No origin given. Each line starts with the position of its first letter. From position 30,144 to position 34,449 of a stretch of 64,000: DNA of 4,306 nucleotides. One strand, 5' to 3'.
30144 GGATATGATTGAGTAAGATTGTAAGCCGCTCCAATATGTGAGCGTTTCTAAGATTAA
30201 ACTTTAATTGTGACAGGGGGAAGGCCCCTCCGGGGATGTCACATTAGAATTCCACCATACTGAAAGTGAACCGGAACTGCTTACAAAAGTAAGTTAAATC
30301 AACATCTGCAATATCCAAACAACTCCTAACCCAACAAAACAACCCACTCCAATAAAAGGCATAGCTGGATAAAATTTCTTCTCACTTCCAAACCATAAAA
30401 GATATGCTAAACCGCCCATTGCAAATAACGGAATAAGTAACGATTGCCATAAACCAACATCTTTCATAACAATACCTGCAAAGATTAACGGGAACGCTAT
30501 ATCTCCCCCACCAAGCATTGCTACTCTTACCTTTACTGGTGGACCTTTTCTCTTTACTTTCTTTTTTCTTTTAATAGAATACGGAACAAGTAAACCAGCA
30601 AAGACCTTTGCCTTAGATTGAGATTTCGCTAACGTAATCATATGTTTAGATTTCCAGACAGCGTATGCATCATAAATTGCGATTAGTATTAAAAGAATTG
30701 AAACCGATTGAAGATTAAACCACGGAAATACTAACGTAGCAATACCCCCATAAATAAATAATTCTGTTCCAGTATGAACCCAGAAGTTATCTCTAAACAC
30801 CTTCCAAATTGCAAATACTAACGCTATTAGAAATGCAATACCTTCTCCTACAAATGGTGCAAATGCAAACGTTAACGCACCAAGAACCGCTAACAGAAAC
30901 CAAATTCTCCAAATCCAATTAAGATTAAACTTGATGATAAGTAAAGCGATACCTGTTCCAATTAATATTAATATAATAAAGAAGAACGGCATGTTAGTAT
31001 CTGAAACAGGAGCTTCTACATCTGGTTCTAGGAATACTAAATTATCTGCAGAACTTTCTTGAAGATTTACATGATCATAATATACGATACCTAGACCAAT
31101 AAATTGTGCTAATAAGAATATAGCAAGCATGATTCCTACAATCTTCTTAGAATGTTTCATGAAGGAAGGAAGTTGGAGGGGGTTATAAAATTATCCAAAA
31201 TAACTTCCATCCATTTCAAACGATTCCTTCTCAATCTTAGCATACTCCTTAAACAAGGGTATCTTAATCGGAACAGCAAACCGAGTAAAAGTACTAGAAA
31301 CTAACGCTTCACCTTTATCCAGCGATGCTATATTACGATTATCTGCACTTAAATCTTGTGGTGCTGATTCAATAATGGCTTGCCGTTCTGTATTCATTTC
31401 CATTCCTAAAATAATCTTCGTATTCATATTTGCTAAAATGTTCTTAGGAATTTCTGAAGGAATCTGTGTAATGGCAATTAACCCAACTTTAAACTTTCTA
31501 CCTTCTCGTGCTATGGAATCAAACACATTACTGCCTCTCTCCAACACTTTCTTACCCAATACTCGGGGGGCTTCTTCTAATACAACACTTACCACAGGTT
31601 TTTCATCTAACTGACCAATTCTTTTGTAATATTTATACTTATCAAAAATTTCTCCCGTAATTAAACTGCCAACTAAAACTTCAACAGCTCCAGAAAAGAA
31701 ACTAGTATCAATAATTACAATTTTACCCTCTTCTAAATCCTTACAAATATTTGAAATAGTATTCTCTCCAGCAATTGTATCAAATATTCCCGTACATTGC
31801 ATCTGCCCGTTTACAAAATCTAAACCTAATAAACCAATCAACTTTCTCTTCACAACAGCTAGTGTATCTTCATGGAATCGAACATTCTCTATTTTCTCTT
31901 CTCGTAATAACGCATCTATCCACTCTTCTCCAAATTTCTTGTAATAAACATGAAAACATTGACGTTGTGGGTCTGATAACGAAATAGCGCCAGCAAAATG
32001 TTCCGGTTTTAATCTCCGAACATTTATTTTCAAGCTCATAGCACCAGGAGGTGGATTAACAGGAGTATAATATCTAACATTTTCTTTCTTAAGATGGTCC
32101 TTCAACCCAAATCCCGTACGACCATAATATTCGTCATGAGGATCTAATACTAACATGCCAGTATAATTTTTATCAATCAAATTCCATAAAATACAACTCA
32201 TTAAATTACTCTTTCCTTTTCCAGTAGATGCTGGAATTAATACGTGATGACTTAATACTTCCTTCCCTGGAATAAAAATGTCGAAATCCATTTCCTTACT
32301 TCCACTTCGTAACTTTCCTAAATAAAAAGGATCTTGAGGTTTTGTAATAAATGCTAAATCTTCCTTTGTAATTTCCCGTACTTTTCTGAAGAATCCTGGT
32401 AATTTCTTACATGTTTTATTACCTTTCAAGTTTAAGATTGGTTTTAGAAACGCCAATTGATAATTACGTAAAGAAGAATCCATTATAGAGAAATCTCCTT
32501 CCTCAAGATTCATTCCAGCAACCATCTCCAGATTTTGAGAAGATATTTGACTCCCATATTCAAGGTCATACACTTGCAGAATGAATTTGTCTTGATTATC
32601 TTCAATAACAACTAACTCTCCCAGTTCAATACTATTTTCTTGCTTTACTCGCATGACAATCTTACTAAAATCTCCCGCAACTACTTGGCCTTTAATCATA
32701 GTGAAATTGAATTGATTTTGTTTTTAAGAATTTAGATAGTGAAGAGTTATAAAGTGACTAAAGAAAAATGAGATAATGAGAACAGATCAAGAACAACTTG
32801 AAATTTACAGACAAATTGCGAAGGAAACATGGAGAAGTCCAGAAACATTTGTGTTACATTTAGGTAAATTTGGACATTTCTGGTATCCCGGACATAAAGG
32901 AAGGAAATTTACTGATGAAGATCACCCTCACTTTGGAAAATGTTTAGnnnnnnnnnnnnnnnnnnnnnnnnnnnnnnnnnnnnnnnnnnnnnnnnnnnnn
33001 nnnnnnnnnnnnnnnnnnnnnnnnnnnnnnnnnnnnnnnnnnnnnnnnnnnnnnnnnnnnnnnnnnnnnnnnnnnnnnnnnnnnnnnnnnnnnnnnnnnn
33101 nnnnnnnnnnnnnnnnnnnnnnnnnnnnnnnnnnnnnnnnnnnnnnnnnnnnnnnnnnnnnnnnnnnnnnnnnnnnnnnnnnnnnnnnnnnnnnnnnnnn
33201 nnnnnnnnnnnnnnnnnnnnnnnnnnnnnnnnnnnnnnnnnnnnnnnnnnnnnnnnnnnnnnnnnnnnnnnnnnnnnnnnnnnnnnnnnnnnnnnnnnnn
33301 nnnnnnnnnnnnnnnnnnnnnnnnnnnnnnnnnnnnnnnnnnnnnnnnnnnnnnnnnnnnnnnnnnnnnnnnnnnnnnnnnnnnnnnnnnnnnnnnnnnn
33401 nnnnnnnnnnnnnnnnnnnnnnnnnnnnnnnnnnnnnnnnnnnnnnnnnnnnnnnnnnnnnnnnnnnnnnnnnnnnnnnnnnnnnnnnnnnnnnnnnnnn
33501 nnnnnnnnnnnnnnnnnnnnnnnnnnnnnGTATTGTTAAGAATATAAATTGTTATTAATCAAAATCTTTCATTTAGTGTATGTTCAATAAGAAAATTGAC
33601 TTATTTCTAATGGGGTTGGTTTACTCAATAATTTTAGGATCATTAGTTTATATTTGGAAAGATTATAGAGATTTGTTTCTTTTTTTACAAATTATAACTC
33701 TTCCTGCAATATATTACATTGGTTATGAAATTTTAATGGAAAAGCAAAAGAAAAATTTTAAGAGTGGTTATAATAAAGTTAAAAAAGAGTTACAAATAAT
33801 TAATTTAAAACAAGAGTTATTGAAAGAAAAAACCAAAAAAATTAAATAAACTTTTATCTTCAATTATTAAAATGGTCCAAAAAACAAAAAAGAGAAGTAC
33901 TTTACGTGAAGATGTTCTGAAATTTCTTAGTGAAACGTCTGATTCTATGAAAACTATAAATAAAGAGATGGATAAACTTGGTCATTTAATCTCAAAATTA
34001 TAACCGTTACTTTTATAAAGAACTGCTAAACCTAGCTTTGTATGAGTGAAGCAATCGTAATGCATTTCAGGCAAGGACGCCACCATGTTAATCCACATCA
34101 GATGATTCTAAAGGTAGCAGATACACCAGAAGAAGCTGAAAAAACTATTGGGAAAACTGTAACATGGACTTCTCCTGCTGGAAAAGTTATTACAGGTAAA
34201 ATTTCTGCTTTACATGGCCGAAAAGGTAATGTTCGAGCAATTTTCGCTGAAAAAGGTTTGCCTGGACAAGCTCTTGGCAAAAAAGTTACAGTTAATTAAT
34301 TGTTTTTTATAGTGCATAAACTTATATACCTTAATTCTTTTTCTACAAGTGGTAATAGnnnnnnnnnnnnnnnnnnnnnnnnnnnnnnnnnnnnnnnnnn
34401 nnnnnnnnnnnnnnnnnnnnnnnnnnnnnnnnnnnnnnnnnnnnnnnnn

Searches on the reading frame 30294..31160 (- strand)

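Call 3: search_protein_families(library=pfam, proteins=[window:30294-31160:-], max_evalue=1)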
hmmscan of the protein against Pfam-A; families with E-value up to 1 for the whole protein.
window:30294-31160:- (288 aa): 3 families
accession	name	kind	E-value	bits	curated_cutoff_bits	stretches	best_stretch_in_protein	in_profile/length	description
PF06550.16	SPP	-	1.1e-14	55.1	23.9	1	49-279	27-275/283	Signal-peptide peptidase, presenilin aspartyl protease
PF04258.18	Peptidase_A22B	-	0.00011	22.4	23.3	1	105-233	85-213/286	Signal peptide peptidase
PF14774.11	FAM177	-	0.41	11.5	25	1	79-113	55-89/117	FAM177 family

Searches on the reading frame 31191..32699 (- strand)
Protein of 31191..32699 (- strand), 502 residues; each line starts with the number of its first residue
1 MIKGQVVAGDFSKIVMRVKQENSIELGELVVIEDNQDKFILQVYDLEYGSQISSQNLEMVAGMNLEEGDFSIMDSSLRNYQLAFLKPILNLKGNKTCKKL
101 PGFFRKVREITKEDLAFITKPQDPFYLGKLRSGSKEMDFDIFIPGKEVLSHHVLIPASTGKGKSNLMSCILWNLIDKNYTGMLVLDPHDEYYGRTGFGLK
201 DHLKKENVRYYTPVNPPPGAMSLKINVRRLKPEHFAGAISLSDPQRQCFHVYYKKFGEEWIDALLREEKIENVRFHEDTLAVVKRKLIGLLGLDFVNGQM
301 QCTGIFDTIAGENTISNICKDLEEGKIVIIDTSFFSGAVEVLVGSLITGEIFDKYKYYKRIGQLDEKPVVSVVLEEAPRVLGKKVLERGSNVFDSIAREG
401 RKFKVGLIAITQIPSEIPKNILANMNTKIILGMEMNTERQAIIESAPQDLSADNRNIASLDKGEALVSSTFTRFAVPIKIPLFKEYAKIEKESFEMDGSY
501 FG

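Call 3: search_protein_families(library=pfam, proteins=[window:31191-32699:-], max_evalue=1)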
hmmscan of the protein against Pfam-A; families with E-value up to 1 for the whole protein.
window:31191-32699:- (502 aa): 6 families
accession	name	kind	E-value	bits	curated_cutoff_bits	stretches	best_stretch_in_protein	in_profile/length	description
PF01935.23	DUF87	-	7.8e-26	92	23.2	1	126-350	2-219/220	Helicase HerA, central domain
PF12846.13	AAA_10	-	9.4e-05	22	27.5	1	386-485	255-357/362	AAA-like domain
PF09378.16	HAS-barrel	-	0.0002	21.8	25.2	1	13-60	12-56/90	HAS barrel domain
PF19157.5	DUF5839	-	0.059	13.9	23.7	1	322-363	40-79/83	Family of unknown function (DUF5839)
PF05872.18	HerA_C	-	0.074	12.1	22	1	394-469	282-363/502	Helicase HerA-like C-terminal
PF02863.23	Arg_repressor_C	-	0.21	11.9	25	1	300-327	34-61/68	Arginine repressor, C-terminal domain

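Call 13: find_related_loci(query=window:31191-32699:-, collection=genome_contigs, flank=10000)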
Query window:31191-32699:- (502 aa) in genome_contigs; peptide patterns used: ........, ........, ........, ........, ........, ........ (x = any residue, [..] = any of these).
57 stretches matched a pattern; 21 encode a relative of the query (tblastn E <= 1e-3); 21 distinct loci.
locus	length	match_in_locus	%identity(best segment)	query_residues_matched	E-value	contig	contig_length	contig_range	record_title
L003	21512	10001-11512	78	1-502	0e+0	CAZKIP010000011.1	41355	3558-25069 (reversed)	MAG TPA_asm: uncultured Methanosarcinales archaeon isolate SRP200020_co5_333 genome assembly, contig: NODE_1341_length_4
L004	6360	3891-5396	77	1-502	0e+0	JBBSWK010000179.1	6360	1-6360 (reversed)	MAG: Nanoarchaeota archaeon isolate H51-bin025_1 H51_bin025_1_000000000183, whole genome shotgun sequence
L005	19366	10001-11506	77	1-502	0e+0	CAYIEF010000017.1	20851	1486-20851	MAG TPA_asm: uncultured Methanosarcinales archaeon isolate ERP119705_co19_172 genome assembly, contig: NODE_2048_length_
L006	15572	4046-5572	76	1-502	0e+0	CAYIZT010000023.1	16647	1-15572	MAG TPA_asm: uncultured Methanosarcinales archaeon isolate ERP119705_co9_54 genome assembly, contig: NODE_3916_length_16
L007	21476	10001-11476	75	1-492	0e+0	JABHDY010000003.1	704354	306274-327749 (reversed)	MAG: Candidatus Woesearchaeota archaeon isolate SI037_bin144 k141_1199542, whole genome shotgun sequence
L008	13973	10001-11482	74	1-492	0e+0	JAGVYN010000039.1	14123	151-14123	Candidatus Woesearchaeota archaeon isolate RIFOXYD1_FULL_40_14 rifoxyd1_full_scaffold_3685, whole genome shotgun sequenc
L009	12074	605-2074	74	1-489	0e+0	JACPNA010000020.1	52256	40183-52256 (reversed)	MAG: Candidatus Woesearchaeota archaeon isolate NC_groundwater_563_Ag_S-0.1um_35_31 S35_SO-1_scaffold_73097, whole genom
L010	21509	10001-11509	72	1-502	0e+0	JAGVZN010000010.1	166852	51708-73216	Candidatus Woesearchaeota archaeon isolate RIFCSPLOWO2_01_FULL_44_20 rifcsplowo2_01_scaffold_1055, whole genome shotgun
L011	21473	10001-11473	75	1-488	0e+0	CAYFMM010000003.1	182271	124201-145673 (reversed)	MAG TPA_asm: uncultured Methanosarcinales archaeon isolate ERP019367_co1_44 genome assembly, contig: NODE_107_length_182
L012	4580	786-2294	73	1-502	0e+0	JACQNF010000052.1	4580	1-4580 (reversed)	MAG: Candidatus Woesearchaeota archaeon isolate NC_groundwater_1248_Ag_S-0.1um_45_28 S_p1_S3_coassembly_k141_1482136, wh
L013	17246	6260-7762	75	1-502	0e+0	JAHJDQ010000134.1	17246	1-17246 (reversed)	MAG: Nanoarchaeota archaeon isolate Modern_marine.mb.67 Modern_marine.mb.67_k141_1636489, whole genome shotgun sequence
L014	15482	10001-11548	72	1-502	0e+0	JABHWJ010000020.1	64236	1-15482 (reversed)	MAG: Candidatus Woesearchaeota archaeon isolate SI047_bin129 k141_439765, whole genome shotgun sequence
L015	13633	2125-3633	72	1-502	0e+0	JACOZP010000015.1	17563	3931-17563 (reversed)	MAG: Candidatus Woesearchaeota archaeon isolate NC_groundwater_208_Ag_S-0.1um_42_19 S4_GD2017_2_S1_scaffold_3541, whole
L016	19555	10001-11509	71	1-502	0e+0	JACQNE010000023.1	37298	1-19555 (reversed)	MAG: Candidatus Woesearchaeota archaeon isolate NC_groundwater_1247_Ag_S-0.1um_44_80 S_p1_S3_coassembly_k141_1586281, wh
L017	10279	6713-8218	79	1-502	0e+0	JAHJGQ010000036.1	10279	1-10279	MAG: Nanoarchaeota archaeon isolate Modern_marine_glass_biofilm.mb.79 Modern_marine_glas.mb.79_k141_229415, whole genome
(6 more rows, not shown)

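Call 18: search_protein_families(library=pfam, proteins=[L007:7033-8277:+, L007:8419-9591:+, L013:2226-3608:+, L014:5411-5995:+, L014:6000-6848:+, L014:8371-8934:+, L014:8934-9623:+], max_evalue=0.1)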
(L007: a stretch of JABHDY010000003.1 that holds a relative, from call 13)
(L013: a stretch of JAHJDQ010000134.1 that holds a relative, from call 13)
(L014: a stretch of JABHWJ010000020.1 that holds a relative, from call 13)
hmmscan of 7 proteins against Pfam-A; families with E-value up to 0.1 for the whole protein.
L007:7033-8277:+ (414 aa): 2 families
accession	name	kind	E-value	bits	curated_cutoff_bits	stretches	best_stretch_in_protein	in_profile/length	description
PF12128.14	DUF3584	-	0.022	12.7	31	1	287-384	754-856/1191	Protein of unknown function (DUF3584)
PF16326.10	ABC_tran_CTD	-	0.044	14.5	32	0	269-313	7-53/69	ABC transporter C-terminal domain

L007:8419-9591:+ (390 aa): 3 families
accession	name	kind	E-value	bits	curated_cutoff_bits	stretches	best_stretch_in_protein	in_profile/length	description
PF11985.13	Phage_Mu_Gp27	-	0.026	15.4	28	1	246-352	3-101/173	Bacteriophage Mu, Gp27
PF05960.17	DUF885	-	0.046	13.8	32.4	1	266-374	79-184/532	Bacterial protein of unknown function (DUF885)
PF14966.11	DNA_repr_REX1B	-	0.093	13.7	24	0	300-369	11-78/94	DNA repair REX1-B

L013:2226-3608:+ (460 aa): 0 families

L014:5411-5995:+ (194 aa): 0 families

L014:6000-6848:+ (282 aa): 5 families
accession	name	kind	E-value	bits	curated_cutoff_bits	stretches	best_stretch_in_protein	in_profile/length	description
PF08653.15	DASH_Dam1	-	0.008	16.4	26.6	1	136-161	1-26/56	DASH complex subunit Dam1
PF06103.16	DUF948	-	0.023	15.3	37.2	0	133-175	21-63/89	Bacterial protein of unknown function (DUF948)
PF05377.16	FlaC_arch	-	0.053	14.4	27.8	0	132-157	15-40/55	Flagella accessory protein C (FlaC)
PF15191.11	Synaptonemal_3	-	0.053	13.9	27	0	98-174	12-90/92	Synaptonemal complex central element protein 3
PF24611.2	Spectrin_Anc-1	-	0.081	13.6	33.2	0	101-160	17-75/115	Nuclear anchorage protein 1, spectrin-like repeat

L014:8371-8934:+ (187 aa): 0 families

L014:8934-9623:+ (229 aa): 4 families
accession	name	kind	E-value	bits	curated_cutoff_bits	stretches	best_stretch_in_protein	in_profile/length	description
PF08302.16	tRNA_lig_CPD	-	0.0012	18.8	23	1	82-225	47-195/250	Fungal tRNA ligase phosphodiesterase domain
PF25789.1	TPR_NAA35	-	0.022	14.1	27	1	29-158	180-281/376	NAA35-like, TPR repeats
PF19286.4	ZSWIM1-3_C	-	0.049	13.8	27.6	1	120-145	10-35/45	Zinc finger SWIM domain-containing protein 1/3, C-terminal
PF14139.11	YpzG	-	0.056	13.9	27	1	138-165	4-31/49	YpzG-like protein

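Call 33: search_protein_families(library=padloc, proteins=[window:31191-32699:-, L014:5411-5995:+, L014:6000-6848:+], max_evalue=0.1)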
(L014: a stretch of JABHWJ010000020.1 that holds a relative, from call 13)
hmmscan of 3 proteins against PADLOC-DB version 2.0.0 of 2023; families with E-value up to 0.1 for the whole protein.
window:31191-32699:- (502 aa): 16 families
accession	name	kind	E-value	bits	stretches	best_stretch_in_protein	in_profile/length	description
PDLC04105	HerA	-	8.9e-31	105.1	2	320-481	372-534/576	-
PDLC04140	mad8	-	1.9e-19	68.3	1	127-482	6-301/314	mads_8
PDLC04103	HerA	-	6.6e-19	65.7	2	313-480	387-556/579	-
PDLC04102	HerA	-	3.2e-18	63.4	1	323-480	463-619/654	-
PDLC02185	HerA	-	1.8e-17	61.3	2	343-480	425-561/585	-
PDLC04098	HerA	-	3e-16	57.1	1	322-467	481-633/686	-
PDLC04100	HerA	-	4.1e-16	56.8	2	343-481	419-556/580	-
PDLC01055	HerA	-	5.5e-15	53.1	2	264-478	326-522/532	Type III coevolved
PDLC02188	HerA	-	1.1e-14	52.3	2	312-467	362-529/578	-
PDLC04104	HerA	-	1.3e-11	41.9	1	372-470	223-326/379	-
PDLC04106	HerA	-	4.5e-10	36.7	1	326-480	470-626/667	-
PDLC04097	HerA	-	8.4e-10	35.9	2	344-485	451-595/618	-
PDLC04099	HerA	-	5.8e-05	20.5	1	140-191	159-210/214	-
PDLC02684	DndH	-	0.00055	15.5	0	320-414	1548-1638/1715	DndH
PDLC04107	HerA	-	0.0038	14.3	1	141-193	160-212/306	-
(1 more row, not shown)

L014:5411-5995:+ (194 aa): 0 families

L014:6000-6848:+ (282 aa): 0 families

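Call 34: search_protein_families(library=phrogs, proteins=[window:31191-32699:-, L014:5411-5995:+, L014:6000-6848:+], max_evalue=0.1)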
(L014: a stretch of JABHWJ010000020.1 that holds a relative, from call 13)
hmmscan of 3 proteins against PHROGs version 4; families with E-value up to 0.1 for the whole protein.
window:31191-32699:- (502 aa): 4 families
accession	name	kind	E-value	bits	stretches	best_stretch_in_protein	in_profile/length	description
phrog_7035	-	unknown function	5.4e-28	98.8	2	307-481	438-606/969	-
phrog_2666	-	head and packaging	1.3e-11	44.9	2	390-454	441-505/555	terminase large subunit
phrog_5156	-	unknown function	5.8e-06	25.6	1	317-454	607-743/824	-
phrog_1358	-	moron, auxiliary metabolic gene and host takeover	0.00012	20.7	1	387-446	726-787/1382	FtsK/SpoIIIE-like protein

L014:5411-5995:+ (194 aa): 1 family
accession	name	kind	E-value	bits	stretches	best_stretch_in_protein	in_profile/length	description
phrog_2316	-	unknown function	0.025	15.4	1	1-31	1-31/191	-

L014:6000-6848:+ (282 aa): 0 families

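Call 79: search_protein_families(library=pfam, proteins=[L003:4499-4927:-], max_evalue=0.01)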
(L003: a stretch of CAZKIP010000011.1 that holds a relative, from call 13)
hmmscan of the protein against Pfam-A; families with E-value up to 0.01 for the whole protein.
L003:4499-4927:- (142 aa): 1 family
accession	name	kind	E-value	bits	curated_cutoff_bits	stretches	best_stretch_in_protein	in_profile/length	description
PF03885.18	DUF327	-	0.00021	21.7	25.8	0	16-60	30-75/143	Protein of unknown function (DUF327)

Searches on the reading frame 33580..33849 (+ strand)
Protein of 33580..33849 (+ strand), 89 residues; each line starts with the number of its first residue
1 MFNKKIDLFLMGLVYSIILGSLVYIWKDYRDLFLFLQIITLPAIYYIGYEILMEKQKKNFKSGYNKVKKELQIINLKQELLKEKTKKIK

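Call 3: search_protein_families(library=pfam, proteins=[window:33580-33849:+], max_evalue=1)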
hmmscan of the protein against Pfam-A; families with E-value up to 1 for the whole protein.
window:33580-33849:+ (89 aa): 0 families

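Call 6: search_protein_families(library=ncbifam, proteins=[window:33580-33849:+], max_evalue=1)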
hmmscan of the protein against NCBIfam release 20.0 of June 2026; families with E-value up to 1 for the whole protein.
window:33580-33849:+ (89 aa): 2 families
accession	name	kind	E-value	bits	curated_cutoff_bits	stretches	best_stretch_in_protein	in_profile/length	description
TIGR00710.1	efflux_Bcr_CflA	subfamily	0.056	12.9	200.9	1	17-74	146-202/385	Bcr/CflA family efflux MFS transporter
TIGR00891.1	2A0112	subfamily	0.11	11.5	552.9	1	8-85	144-222/405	sialate:H+ symport family MFS transporter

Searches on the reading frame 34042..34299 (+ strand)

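Call 3: search_protein_families(library=pfam, proteins=[window:34042-34299:+], max_evalue=1)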
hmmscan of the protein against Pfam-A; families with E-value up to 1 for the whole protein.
window:34042-34299:+ (85 aa): 2 families
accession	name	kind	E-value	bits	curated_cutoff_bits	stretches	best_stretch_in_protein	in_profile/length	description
PF01247.24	Ribosomal_L35Ae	-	3.2e-13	50.1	27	1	3-84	4-94/95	Ribosomal protein L35Ae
PF01782.24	RimM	-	0.071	13.8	23.5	0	51-66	2-17/84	RimM N-terminal domain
